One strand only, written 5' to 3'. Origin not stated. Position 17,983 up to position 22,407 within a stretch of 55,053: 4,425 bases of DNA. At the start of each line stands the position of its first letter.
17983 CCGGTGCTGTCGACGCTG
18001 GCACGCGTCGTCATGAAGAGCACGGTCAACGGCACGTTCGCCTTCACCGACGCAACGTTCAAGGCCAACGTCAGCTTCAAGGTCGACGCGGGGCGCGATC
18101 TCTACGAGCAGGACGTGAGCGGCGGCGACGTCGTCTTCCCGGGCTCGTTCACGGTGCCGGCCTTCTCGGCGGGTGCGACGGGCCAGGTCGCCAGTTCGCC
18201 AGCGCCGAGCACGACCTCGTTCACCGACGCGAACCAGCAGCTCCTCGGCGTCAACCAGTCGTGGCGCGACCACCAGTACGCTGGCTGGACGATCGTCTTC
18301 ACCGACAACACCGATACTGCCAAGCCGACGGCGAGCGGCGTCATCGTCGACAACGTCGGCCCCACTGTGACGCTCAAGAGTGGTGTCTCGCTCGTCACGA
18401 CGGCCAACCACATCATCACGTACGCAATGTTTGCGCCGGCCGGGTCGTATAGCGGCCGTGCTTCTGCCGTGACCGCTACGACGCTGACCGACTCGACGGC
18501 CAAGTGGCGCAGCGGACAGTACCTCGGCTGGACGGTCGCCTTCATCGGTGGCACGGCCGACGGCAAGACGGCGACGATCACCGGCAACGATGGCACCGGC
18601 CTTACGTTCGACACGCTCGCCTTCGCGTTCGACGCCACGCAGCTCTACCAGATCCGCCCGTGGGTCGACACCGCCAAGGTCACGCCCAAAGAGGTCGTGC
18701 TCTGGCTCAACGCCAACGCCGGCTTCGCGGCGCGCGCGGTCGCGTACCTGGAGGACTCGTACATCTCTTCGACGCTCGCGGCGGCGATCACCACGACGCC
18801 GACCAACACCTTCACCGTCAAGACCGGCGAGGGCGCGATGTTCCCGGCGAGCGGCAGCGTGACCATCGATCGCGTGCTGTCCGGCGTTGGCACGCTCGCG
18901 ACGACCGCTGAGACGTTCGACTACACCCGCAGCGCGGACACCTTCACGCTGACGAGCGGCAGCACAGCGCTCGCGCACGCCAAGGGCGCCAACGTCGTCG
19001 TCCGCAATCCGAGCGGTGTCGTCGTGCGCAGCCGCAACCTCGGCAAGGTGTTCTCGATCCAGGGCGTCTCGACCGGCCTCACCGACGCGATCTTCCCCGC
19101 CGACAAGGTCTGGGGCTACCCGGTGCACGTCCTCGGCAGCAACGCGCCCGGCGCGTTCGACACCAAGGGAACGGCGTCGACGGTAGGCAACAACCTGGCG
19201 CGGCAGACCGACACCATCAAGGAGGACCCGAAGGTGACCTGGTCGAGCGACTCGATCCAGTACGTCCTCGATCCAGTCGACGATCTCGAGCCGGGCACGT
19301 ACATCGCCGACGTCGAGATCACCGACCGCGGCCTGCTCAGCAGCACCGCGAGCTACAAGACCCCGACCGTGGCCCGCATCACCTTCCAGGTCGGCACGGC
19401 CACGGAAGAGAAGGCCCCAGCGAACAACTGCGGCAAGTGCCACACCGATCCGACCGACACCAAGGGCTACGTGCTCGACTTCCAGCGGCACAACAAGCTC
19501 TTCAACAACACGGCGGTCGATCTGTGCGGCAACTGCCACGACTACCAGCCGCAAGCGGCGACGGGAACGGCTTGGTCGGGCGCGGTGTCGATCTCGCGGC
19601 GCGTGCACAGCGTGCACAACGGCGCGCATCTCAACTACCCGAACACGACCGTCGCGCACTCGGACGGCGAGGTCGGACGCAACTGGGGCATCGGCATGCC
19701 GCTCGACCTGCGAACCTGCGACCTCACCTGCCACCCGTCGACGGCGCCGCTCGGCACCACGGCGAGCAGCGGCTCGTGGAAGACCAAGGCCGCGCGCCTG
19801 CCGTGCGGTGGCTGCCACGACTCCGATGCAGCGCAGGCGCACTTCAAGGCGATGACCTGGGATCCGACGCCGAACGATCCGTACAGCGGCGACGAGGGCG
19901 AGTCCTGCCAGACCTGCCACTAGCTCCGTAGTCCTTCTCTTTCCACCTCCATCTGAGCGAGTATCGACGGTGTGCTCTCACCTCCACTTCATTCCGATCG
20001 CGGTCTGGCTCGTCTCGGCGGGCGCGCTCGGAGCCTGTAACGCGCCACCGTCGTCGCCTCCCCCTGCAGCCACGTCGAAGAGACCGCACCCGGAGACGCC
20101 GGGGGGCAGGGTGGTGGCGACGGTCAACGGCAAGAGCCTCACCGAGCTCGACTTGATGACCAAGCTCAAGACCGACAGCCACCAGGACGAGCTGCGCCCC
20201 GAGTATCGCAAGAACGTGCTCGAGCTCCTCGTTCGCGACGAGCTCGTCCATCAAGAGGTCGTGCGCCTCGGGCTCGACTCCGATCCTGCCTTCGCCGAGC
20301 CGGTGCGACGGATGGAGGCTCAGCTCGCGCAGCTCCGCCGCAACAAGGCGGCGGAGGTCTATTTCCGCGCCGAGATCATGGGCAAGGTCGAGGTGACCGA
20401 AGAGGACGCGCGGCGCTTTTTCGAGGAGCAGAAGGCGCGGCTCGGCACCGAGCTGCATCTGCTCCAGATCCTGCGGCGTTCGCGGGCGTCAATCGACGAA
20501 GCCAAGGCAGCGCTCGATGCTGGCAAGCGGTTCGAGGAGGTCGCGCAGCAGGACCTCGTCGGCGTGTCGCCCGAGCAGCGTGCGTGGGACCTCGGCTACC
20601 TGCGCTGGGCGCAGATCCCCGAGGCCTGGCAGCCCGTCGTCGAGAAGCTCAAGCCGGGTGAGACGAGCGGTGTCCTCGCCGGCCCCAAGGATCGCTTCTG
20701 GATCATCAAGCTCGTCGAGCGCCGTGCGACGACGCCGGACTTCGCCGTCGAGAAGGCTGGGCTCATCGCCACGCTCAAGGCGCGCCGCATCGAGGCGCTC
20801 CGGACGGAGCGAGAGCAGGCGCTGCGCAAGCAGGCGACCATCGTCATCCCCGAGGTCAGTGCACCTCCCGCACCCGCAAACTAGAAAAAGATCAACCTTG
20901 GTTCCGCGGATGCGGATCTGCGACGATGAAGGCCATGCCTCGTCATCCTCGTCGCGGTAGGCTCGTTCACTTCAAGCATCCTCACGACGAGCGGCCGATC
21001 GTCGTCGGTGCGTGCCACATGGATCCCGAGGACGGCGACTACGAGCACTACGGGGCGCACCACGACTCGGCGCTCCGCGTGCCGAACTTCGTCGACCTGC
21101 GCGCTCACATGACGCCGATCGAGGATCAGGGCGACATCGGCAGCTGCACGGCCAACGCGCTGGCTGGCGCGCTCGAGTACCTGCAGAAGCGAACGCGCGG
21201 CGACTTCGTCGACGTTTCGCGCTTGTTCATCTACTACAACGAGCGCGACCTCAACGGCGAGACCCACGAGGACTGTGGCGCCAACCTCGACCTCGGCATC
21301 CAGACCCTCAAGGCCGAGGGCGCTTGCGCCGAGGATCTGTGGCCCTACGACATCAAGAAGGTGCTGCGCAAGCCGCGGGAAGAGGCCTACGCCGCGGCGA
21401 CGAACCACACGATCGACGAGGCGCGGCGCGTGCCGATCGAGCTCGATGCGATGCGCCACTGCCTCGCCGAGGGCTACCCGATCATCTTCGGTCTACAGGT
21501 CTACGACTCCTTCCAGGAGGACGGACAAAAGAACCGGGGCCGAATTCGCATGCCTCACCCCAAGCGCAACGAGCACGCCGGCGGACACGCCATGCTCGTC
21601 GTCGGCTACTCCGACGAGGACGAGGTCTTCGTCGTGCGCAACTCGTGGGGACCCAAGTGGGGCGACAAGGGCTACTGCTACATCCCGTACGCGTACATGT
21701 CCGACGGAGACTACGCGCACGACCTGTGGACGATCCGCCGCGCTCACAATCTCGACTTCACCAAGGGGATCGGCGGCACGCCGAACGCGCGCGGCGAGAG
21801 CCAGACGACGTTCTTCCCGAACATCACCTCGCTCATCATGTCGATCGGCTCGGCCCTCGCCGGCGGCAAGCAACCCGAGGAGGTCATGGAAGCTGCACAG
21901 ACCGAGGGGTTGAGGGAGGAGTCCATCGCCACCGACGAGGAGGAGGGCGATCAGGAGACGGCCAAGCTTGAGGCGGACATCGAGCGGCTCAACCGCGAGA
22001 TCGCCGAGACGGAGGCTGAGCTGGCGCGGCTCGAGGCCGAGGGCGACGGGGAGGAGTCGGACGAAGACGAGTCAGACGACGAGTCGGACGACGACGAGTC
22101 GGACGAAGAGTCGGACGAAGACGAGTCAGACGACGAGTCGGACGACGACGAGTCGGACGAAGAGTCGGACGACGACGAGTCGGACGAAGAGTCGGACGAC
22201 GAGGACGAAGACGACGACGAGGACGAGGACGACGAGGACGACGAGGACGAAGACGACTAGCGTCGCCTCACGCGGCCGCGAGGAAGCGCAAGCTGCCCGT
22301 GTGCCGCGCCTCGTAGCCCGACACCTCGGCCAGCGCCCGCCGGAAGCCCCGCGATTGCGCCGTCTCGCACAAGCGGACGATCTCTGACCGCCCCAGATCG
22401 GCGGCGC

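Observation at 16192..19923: MtrC/OmcA-style 5+5 decaheme surface lipoprotein fused to a collagen-like stalk in a putative myxobacterium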

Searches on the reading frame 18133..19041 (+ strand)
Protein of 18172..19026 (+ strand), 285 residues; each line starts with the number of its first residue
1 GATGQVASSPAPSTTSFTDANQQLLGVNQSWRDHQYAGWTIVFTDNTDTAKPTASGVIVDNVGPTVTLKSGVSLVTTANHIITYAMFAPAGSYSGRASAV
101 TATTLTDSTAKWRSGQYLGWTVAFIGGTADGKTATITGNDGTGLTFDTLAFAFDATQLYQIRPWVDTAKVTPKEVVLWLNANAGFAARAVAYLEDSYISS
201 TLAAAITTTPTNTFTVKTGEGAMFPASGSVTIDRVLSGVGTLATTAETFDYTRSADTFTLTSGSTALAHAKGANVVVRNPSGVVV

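Call 52: predict_structure(alignment_id=A3)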
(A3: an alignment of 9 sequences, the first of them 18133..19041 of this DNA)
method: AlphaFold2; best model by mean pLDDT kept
length: 303 residues; sequences in the alignment: 9
mean_pLDDT: 85.2   pTM: 0.68
mean pLDDT of the five models: 85.2, 83.8, 80.9, 80.5, 77.5
residues with pLDDT >= 90: 116; 70-90: 162; 50-70: 22; < 50: 3
segments of 3 or more residues with pLDDT < 50: none
pLDDT, mean of each block of 10 residues (from residue 1): 57 89 89 85 88 95 93 94 90 91 92 92 90 92 91 94 80 90 85 85 79 82 79 82 82 74 89 77 83 74 69
secondary structure, 60 per line:
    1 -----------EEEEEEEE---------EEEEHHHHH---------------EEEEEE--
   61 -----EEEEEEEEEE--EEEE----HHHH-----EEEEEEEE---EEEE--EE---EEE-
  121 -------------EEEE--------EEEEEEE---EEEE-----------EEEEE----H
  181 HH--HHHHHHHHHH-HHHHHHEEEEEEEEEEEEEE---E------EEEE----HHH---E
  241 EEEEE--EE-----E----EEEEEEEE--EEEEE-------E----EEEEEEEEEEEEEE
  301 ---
elements in order: E12-19 E29-32 H33-37 E53-58 E66-75 E78-81 H86-89 E95-102 E106-109 E117-119 E134-137 E146-152 E156-159 E171-175 H185-194 H196-201 E202-215 E226-229 E240-245 E260-267 E270-274 E287-300

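Call 54: fold_search(model_id=the predicted structure, library=pdb)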
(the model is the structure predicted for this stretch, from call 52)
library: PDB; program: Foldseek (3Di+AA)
matches with E <= 10: 756; with E <= 0.001: 2
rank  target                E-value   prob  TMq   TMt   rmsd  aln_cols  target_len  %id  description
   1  7vul_A                6.8e-04  1.00  0.23  0.13   9.0       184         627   13  Structure of Klebsiella Phage P560 depolymerase (released 2022-11-16)
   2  7vul_B                9.7e-04  1.00  0.22  0.13   9.6       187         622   13  Structure of Klebsiella Phage P560 depolymerase (released 2022-11-16)
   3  8jov_1                7.6e-03  1.00  0.21  0.51   3.9        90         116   23  Portal-tail complex of phage GP4 (released 2023-11-01)
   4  9n71_A                2.7e-02  0.25  0.20  0.22  29.4       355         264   11  Tail tube structure of Acinetobacter baumannii phage Mystique (released 2025-03-19)
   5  7qx7                  2.7e-02  0.07  0.11  0.07  22.1       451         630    9  mosquitocidal Cry11Aa-F17Y determined at pH 7 from naturally-occurring nanocrystals by Serial femtosecond crystallograph (released 2022-07-27)
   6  8vjh_D                2.9e-02  0.96  0.21  0.23  13.7       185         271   13  Cryo-EM of tail-tip of bacteriophage Chi (released 2024-10-02)
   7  9qgg_B                4.6e-02  1.00  0.22  0.08   6.7       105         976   21  Consensus structure of dUBA1-UbDha-dBIRC6 trapped ternary complex (released 2025-10-29)
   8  6s6l_B                6.3e-02  0.18  0.19  0.13  17.8       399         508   10  Cryo-EM structure of murine norovirus (MNV-1) (released 2020-05-13)
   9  9qgw_B                7.7e-02  0.99  0.22  0.08   6.6       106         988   11  Consensus structure of UBA6-UbDha-BIRC6 trapped ternary complex (singly loaded) (released 2025-10-29)
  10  9ean_C                8.5e-02  0.13  0.18  0.11  18.7       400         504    8  Murine norovirus allosteric escape mutant D348E (released 2025-05-07)
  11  9l0f_G                9.0e-02  0.13  0.16  0.20  22.3       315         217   10  Structure of flexible tail tube of bacteriophage T1 (released 2025-03-12)
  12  8uux_C                9.4e-02  0.16  0.19  0.13  18.4       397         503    9  Murine norovirus capsid protein in the presence of 1mM calcium (released 2024-01-17)
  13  7lk7                  9.4e-02  0.14  0.15  0.09  20.4       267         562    9  Structure of the Exo-alpha-L-galactosidase BpGH29 from Bacteroides plebeius in complex with L-galactose (released 2022-02-09)
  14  9qic                  9.9e-02  0.99  0.21  0.07   6.8       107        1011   11  Consensus structure of UBA6 (released 2025-10-29)
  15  4hiz_A                1.1e-01  0.30  0.20  0.10  20.0       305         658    9  Phage phi92 endosialidase (released 2014-01-15)
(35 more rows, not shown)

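Call 56: fold_search(model_id=the predicted structure, library=viral)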
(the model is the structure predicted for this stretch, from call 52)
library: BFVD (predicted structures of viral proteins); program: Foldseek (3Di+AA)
matches with E <= 10: 1181; with E <= 0.001: 21
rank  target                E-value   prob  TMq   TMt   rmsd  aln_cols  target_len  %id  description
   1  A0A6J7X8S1            3.7e-09  1.00  0.25  0.10  19.4       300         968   19  Uncharacterized protein [uncultured Caudovirales phage]
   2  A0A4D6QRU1            6.1e-06  1.00  0.24  0.20  19.4       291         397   10  Uncharacterized protein (Fragment) [Erythrocytic necrosis virus]
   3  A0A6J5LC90            8.7e-06  1.00  0.27  0.17   7.2       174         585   16  Uncharacterized protein [uncultured Caudovirales phage]
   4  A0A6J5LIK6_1          1.2e-05  1.00  0.24  0.09  22.2       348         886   14  DUF4815 domain-containing protein [uncultured Caudovirales phage]
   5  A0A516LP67            1.9e-05  1.00  0.22  0.10  15.3       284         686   16  (no name in the UniProt tables at hand)
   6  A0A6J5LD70            2.0e-05  1.00  0.20  0.08  16.8       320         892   12  Uncharacterized protein [uncultured Caudovirales phage]
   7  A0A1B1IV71            2.1e-05  1.00  0.23  0.23  16.4       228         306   15  (no name in the UniProt tables at hand)
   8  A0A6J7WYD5            3.0e-05  1.00  0.23  0.12  13.6       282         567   14  Pectate lyase superfamily protein [uncultured Caudovirales phage]
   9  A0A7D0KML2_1          1.1e-04  0.99  0.20  0.08  15.4       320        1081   11  (no name in the UniProt tables at hand)
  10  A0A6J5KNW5            1.1e-04  0.99  0.22  0.06  22.7       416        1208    9  DUF4815 domain-containing protein [uncultured Caudovirales phage]
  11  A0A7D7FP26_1          1.2e-04  0.98  0.22  0.06  24.2       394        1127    9  (no name in the UniProt tables at hand)
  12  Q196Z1                1.9e-04  1.00  0.19  0.14  17.7       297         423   12  Uncharacterized protein 069L [Invertebrate iridescent virus 3]
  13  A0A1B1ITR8            2.5e-04  1.00  0.25  0.18  18.6       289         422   15  (no name in the UniProt tables at hand)
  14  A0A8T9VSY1            2.9e-04  0.98  0.20  0.15  18.8       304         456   14  (no name in the UniProt tables at hand)
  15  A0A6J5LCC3            3.2e-04  1.00  0.22  0.31   3.8        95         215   35  Uncharacterized protein [uncultured Caudovirales phage]
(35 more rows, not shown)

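Call 70: find_homologous_proteins(query=window:18172-19026:+, max_evalue=0.001)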
Query window:18172-19026:+: 8000 candidates shared short words with the query, none scored E <= 0.001.

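Call 77: search_protein_representatives(protein=window:18172-19026:+)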
Query: 285 residues. Proteins with E-value up to 0.001 (for the whole library): 106; up to 1e-10: 7; up to 1e-30: 2. The best 106 are listed.
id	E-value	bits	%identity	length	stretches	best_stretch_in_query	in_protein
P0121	1.2e-66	241.1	51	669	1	3-274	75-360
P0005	1.4e-43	165.4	44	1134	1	3-280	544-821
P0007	7.9e-19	84.3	41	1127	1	3-199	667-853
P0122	2.3e-16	76.3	46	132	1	4-116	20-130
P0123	1.3e-13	67.2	38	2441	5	81-161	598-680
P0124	2.3e-11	59.9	39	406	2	91-163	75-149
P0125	4.8e-11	58.8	37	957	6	89-162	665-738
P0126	1.4e-09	54.0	34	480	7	101-166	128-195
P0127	2.1e-09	53.4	32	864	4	23-150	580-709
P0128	4.2e-09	52.5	41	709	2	69-147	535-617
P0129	5.6e-09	52.1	38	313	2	76-162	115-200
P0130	1.3e-08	50.9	37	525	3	86-160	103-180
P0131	1.4e-08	50.7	41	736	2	77-162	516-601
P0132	4.1e-08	49.2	33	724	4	81-146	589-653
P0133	5.5e-08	48.8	34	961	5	81-167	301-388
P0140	2.5e-07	46.6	47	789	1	92-161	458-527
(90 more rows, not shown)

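Call 78: search_protein_families(library=pfam, proteins=[P0123, P0124, P0125, P0126, P0127, P0128, P0130, P0131, P0133, P0140], max_evalue=0.0001)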
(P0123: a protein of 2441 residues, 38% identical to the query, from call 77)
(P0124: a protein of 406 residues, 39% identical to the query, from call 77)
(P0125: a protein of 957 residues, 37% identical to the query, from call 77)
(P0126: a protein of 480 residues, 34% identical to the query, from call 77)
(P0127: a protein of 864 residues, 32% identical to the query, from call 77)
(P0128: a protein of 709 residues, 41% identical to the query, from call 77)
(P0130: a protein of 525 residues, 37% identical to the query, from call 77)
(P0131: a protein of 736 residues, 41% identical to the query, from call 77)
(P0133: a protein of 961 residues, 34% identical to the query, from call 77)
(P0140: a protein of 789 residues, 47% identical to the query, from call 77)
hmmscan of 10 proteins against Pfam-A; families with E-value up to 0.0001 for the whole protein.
P0123 (2441 aa): 2 families
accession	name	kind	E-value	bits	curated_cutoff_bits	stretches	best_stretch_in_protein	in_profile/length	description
PF05593.20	RHS_repeat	-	9.4e-30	102.8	22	1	1376-1411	1-36/38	RHS Repeat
PF20148.4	DUF6531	-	3.8e-09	37.2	24.1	1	2-56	4-56/74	Domain of unknown function (DUF6531)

P0124 (406 aa): 0 families

P0125 (957 aa): 0 families

P0126 (480 aa): 2 families
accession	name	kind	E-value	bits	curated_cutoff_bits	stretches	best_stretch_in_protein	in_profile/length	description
PF09356.15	Phage_BR0599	-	5e-10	40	22.9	0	276-323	3-50/80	Phage conserved hypothetical protein BR0599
PF24289.1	DUF7477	-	2e-05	24.4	27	0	240-300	76-134/268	Domain of unknown function (DUF7477)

P0127 (864 aa): 0 families

P0128 (709 aa): 0 families

P0130 (525 aa): 0 families

P0131 (736 aa): 0 families

P0133 (961 aa): 0 families

P0140 (789 aa): 3 families
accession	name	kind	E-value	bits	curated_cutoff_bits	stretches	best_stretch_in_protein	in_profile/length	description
PF13229.12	Beta_helix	-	3.6e-17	62.9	25.9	2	526-620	45-137/158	Right handed beta helix region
PF05048.19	NosD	-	7.6e-07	29.2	23.6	0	528-601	39-111/212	Periplasmic copper-binding protein (NosD)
PF12708.12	Pect-lyase_RHGA_epim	-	2.8e-06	27.7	27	1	184-349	9-174/213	Rhamnogalacturonase A/epimerase, pectate lyase-like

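Call 79: search_protein_families(library=phrogs, proteins=[window:18172-19026:+], max_evalue=0.01)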
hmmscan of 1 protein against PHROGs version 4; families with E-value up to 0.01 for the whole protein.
window:18172-19026:+ (285 aa): 1 family
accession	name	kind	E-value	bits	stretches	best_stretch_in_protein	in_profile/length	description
phrog_32752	-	DNA, RNA and nucleotide metabolism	0.0064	17.9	0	73-154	3-82/118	DNA polymerase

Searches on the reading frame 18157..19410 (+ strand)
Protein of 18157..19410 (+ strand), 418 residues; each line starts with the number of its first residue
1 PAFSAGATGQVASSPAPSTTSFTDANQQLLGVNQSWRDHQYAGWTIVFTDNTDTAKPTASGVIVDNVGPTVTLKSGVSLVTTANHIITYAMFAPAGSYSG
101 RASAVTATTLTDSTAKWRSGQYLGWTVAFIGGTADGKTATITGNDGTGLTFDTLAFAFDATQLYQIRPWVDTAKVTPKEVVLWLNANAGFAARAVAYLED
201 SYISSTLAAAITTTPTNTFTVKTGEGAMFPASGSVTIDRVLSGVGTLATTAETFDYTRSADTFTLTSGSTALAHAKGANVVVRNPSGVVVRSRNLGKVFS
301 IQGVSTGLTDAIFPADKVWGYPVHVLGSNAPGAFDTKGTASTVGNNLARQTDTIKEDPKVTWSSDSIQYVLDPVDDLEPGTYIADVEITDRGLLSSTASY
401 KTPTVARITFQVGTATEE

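Call 16: search_protein_families(library=pfam, proteins=[window:18157-19410:+], max_evalue=10)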
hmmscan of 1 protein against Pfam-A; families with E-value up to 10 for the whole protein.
seq(418 aa): 0 families

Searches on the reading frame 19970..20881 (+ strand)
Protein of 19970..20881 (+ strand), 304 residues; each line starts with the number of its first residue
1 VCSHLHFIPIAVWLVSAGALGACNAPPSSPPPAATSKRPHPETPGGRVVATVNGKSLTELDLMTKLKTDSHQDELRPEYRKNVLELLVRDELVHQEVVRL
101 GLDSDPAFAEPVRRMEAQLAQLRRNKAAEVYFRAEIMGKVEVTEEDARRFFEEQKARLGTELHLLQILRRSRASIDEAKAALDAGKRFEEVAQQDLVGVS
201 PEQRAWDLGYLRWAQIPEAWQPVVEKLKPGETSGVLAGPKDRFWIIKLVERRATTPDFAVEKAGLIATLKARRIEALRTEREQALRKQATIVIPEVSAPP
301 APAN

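Call 9: search_protein_families(library=pfam, proteins=[window:19970-20881:+], max_evalue=0.001)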
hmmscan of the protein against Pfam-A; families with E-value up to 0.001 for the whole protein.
window:19970-20881:+ (304 aa): 1 family
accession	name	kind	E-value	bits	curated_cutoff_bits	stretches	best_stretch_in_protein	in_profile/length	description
PF13145.12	Rotamase_2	-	4.5e-10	40.8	27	1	142-259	1-117/121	PPIC-type PPIASE domain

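Call 46: search_protein_families(library=ncbifam, proteins=[window:19970-20881:+], max_evalue=0.001)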
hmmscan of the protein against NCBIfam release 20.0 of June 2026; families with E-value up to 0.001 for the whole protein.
window:19970-20881:+ (304 aa): 4 families
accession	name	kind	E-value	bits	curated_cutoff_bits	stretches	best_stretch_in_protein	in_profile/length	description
TIGR02925.1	cis_trans_EpsD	equivalog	6.4e-10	39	108.9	1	42-249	22-223/232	EpsD family peptidyl-prolyl cis-trans isomerase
NF000809.0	PRK00059.1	equivalog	1.4e-09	37.8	303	1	116-291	148-328/336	peptidylprolyl isomerase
NF002827.0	PRK03002.1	equivalog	1.3e-08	34.2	343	1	129-260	103-234/285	peptidylprolyl isomerase PrsA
NF002846.0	PRK03095.1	equivalog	0.00013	21.6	361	1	154-269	125-239/287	peptidylprolyl isomerase PrsA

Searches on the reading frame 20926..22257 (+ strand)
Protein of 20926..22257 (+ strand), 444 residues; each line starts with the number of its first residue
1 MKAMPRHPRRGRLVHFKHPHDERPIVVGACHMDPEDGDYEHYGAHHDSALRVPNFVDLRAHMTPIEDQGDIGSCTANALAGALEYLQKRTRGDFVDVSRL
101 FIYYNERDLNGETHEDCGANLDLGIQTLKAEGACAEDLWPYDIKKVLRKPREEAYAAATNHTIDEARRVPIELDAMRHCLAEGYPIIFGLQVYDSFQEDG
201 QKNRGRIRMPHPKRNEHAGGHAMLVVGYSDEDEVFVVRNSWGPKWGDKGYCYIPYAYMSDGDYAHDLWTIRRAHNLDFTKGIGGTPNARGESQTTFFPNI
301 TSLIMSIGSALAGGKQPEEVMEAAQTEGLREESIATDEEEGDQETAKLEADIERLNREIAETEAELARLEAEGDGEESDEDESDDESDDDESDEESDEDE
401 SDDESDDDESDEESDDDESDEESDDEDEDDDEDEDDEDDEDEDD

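Call 9: search_protein_families(library=pfam, proteins=[window:20926-22257:+], max_evalue=0.001)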
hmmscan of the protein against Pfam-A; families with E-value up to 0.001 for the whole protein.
window:20926-22257:+ (444 aa): 1 family
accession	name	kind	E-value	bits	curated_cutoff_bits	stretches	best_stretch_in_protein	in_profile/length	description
PF00112.29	Peptidase_C1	-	2.5e-17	64.2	20.7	1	52-253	1-202/220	Papain family cysteine protease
